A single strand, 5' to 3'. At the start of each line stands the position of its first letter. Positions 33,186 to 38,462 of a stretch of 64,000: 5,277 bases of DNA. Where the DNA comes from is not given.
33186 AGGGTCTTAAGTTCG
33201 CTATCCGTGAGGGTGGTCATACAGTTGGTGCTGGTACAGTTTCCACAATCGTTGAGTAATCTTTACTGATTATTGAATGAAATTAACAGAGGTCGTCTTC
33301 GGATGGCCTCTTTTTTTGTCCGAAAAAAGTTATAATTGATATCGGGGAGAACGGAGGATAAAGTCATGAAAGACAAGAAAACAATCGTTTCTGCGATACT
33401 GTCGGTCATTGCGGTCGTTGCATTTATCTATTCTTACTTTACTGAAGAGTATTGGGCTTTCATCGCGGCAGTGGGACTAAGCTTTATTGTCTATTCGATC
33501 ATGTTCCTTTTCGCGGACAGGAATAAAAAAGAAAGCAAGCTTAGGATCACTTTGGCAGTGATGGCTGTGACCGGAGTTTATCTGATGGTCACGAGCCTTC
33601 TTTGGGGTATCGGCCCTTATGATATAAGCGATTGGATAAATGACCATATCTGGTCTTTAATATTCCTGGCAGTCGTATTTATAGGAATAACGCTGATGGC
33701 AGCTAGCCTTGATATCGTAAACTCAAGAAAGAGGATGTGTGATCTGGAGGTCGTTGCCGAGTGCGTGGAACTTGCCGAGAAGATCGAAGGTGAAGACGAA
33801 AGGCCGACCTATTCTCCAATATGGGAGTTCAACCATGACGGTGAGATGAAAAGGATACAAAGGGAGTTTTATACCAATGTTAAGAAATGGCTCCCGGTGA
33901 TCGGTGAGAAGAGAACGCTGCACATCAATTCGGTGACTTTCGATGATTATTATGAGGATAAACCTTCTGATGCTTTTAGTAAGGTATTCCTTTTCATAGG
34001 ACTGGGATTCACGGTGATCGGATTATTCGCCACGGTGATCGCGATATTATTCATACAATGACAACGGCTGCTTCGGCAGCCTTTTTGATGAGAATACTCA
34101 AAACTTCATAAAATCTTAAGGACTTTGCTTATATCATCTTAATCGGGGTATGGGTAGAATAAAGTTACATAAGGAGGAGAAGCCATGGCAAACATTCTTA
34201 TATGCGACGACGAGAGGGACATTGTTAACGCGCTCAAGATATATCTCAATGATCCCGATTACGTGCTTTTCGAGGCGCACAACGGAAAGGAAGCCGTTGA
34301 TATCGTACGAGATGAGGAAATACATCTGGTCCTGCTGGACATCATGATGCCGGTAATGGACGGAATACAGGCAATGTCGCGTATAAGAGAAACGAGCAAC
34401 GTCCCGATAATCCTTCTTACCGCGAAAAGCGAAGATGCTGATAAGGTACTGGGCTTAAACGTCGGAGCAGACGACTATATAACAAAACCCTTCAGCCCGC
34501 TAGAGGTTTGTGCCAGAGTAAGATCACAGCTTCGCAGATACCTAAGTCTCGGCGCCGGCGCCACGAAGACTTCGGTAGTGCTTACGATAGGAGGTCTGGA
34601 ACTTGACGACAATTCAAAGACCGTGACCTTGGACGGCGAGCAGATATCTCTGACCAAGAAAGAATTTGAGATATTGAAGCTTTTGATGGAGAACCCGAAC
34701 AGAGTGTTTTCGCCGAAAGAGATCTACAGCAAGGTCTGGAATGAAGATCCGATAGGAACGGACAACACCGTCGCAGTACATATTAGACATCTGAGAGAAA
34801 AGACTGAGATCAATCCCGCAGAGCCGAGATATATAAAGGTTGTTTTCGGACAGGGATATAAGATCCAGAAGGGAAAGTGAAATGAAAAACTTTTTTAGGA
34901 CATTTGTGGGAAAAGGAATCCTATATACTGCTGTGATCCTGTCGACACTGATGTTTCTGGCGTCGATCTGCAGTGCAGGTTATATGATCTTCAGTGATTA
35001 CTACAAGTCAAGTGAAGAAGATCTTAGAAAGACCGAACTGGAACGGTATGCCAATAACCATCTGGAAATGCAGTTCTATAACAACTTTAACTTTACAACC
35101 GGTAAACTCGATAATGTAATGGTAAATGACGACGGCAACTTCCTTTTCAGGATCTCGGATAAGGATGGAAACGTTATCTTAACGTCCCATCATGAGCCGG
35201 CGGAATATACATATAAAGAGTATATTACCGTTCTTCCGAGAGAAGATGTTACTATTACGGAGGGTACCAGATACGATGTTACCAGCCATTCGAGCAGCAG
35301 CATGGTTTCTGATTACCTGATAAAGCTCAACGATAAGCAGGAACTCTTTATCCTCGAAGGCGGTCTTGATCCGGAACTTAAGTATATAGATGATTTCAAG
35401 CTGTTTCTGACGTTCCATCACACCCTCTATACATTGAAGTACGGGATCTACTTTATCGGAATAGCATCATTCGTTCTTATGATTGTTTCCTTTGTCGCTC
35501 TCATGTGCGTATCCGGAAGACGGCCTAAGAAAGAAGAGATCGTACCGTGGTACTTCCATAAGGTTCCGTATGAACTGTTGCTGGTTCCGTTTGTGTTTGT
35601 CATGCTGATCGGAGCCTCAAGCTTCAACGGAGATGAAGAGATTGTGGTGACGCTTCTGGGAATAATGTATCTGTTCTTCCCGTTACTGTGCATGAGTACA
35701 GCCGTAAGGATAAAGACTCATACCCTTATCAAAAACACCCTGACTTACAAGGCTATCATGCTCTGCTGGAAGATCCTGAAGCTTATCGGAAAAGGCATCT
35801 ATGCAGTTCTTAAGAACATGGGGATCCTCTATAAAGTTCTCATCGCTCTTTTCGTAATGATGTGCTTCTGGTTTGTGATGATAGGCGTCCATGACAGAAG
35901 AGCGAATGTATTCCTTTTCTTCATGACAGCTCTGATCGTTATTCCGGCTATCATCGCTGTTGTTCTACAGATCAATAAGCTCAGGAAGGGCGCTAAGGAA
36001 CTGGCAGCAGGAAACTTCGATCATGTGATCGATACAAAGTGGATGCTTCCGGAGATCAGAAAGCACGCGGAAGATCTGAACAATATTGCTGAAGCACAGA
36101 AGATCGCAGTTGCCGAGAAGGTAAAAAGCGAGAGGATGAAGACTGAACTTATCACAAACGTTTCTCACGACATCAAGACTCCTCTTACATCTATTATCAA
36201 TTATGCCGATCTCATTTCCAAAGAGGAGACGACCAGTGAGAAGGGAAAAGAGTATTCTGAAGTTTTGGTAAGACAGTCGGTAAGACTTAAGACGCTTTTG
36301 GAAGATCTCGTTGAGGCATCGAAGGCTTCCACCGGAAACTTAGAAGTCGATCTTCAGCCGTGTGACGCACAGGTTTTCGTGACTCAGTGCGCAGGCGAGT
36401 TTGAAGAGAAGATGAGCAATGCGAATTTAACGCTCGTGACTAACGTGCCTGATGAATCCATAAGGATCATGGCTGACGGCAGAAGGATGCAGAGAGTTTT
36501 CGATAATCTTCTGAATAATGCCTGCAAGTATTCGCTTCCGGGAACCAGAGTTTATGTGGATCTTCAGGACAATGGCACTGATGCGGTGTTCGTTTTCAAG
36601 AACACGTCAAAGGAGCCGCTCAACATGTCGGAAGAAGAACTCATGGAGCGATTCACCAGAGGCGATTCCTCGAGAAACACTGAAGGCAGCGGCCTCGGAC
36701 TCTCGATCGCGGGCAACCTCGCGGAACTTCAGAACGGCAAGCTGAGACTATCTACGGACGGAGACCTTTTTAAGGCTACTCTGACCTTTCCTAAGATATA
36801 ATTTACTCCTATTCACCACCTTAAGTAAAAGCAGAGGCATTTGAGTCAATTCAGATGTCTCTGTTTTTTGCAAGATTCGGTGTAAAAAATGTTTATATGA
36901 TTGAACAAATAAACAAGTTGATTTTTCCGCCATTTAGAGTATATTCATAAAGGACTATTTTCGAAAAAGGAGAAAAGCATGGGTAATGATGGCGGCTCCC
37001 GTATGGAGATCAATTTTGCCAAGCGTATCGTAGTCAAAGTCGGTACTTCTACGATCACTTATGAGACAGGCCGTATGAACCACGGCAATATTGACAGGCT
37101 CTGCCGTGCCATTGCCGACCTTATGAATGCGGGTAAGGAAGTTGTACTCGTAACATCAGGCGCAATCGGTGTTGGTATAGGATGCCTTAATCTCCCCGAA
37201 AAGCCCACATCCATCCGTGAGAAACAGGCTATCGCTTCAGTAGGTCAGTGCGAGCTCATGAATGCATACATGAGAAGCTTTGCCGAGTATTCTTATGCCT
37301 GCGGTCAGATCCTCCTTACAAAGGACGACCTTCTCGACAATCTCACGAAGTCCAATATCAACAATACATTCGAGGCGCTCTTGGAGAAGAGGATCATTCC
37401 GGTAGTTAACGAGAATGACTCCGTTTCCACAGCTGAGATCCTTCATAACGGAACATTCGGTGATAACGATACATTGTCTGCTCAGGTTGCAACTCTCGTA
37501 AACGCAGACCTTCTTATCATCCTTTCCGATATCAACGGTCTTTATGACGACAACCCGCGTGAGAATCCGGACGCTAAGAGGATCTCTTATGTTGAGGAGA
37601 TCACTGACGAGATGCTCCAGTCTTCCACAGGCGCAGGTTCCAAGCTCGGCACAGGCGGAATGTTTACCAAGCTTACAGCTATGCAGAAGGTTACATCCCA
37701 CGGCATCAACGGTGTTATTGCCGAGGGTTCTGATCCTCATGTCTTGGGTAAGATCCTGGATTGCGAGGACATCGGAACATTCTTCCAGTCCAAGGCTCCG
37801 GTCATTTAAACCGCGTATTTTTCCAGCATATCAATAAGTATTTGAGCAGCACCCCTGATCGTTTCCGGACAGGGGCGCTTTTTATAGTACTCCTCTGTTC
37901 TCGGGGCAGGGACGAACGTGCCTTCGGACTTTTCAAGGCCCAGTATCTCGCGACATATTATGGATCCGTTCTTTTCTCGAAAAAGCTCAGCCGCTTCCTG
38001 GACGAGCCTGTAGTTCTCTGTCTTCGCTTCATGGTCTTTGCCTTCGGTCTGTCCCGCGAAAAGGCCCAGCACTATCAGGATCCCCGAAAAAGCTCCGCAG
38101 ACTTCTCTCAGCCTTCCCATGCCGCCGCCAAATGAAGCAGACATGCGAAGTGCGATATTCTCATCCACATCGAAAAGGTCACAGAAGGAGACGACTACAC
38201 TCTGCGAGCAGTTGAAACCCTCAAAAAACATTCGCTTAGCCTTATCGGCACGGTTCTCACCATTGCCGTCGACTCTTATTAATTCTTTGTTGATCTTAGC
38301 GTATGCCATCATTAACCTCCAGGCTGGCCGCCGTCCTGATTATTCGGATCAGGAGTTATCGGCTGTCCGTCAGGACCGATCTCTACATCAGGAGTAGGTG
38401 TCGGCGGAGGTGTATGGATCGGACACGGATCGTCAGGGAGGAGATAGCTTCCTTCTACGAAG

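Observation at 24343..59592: Three different intergenic arrays share one grammar: possible undescribed repeat system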

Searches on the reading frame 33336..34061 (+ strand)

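Call 91: search_protein_families(library=ncbifam, proteins=[window:33336-34061:+], max_evalue=0.01)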
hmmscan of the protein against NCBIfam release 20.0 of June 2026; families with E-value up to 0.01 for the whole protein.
window:33336-34061:+ (241 aa): 1 family
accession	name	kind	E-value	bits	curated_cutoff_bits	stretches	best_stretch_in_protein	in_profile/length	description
NF001391.0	PRK00281.1-5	equivalog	0.0088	15.5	293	1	15-72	90-145/279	undecaprenyl-diphosphate phosphatase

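Call 99: search_protein_families(library=pfam, proteins=[window:33336-34061:+], max_evalue=0.001)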
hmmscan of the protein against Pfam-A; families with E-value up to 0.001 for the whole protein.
window:33336-34061:+ (241 aa): 1 family
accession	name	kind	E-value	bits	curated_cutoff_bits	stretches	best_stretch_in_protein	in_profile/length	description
PF01757.29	Acyl_transf_3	-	7.5e-05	22.4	31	1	11-120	206-323/326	Acyltransferase domain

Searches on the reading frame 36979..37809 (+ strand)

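Call 91: search_protein_families(library=ncbifam, proteins=[window:36979-37809:+], max_evalue=0.01)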
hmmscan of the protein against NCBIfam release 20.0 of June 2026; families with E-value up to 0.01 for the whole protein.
window:36979-37809:+ (276 aa): 29 families (the best 25 are shown)
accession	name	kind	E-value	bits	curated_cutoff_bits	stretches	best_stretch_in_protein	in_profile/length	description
TIGR01027.1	proB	equivalog_domain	2.1e-94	316.7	186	1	15-272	1-254/363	glutamate 5-kinase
TIGR01092.1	P5CS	equivalog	6.4e-55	186.6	796.75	1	8-274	1-278/715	delta l-pyrroline-5-carboxylate synthetase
NF040647.1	IPPK_Arch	equivalog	3.6e-15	55.9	120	1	17-267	1-257/259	isopentenyl phosphate kinase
TIGR02076.1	pyrH_arch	equivalog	1.8e-10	40.8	158.05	1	164-267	119-219/222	UMP kinase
NF010659.0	PRK14058.1-1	equivalog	1.5e-09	37.4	223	1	110-248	123-246/267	[LysW]-aminoadipate kinase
NF005158.0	PRK06635.2-2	equivalog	5.3e-08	32.2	717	1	111-215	104-206/401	aspartate kinase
TIGR00746.1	arcC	equivalog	7.6e-08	31.7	358.25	1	140-249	192-291/309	carbamate kinase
TIGR00761.1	argB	equivalog_domain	9.7e-08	31.8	151.3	1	128-246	125-229/231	acetylglutamate kinase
TIGR02075.1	pyrH_bact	equivalog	1.1e-07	31.7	243.9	1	126-205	101-180/233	UMP kinase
NF005155.0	PRK06635.1-4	equivalog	1.3e-07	31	346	1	35-217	16-205/407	aspartate kinase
NF004938.0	PRK06291.1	equivalog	9e-07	27.9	528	1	123-205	173-255/468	aspartate kinase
NF005153.0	PRK06635.1-1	equivalog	2.1e-06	27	585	1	150-222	142-210/421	aspartate kinase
TIGR00657.1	asp_kinases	subfamily_domain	3.7e-06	26.3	208.7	1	112-213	142-242/442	aspartate kinase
NF006234.1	PRK08373.1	subfamily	5.7e-06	25.8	237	1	130-206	156-231/338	aspartate kinase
NF010661.0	PRK14058.1-3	equivalog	1.1e-05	24.6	251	1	129-204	142-215/283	acetylglutamate/acetylaminoadipate kinase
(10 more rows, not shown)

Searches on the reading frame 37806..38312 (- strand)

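Call 91: search_protein_families(library=ncbifam, proteins=[window:37806-38312:-], max_evalue=0.01)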
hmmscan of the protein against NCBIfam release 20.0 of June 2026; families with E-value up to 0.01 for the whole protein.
window:37806-38312:- (168 aa): 3 families
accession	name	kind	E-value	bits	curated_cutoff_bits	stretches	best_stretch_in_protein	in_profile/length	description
TIGR01909.1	C_GCAxxG_C_C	subfamily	2.6e-21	75.9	47.4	1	33-163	1-120/120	C-GCAxxG-C-C family (seleno)protein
NF045669.1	DVU1555_fam_CGA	exception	2e-15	56.7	103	1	30-166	11-139/140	DVU_1555 family C-GCAxxG-C-C protein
NF045501.1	HUGP_GUXX-star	exception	2.5e-10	40.3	325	1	22-130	11-123/236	HUGP/GUXX-star fusion selenoprotein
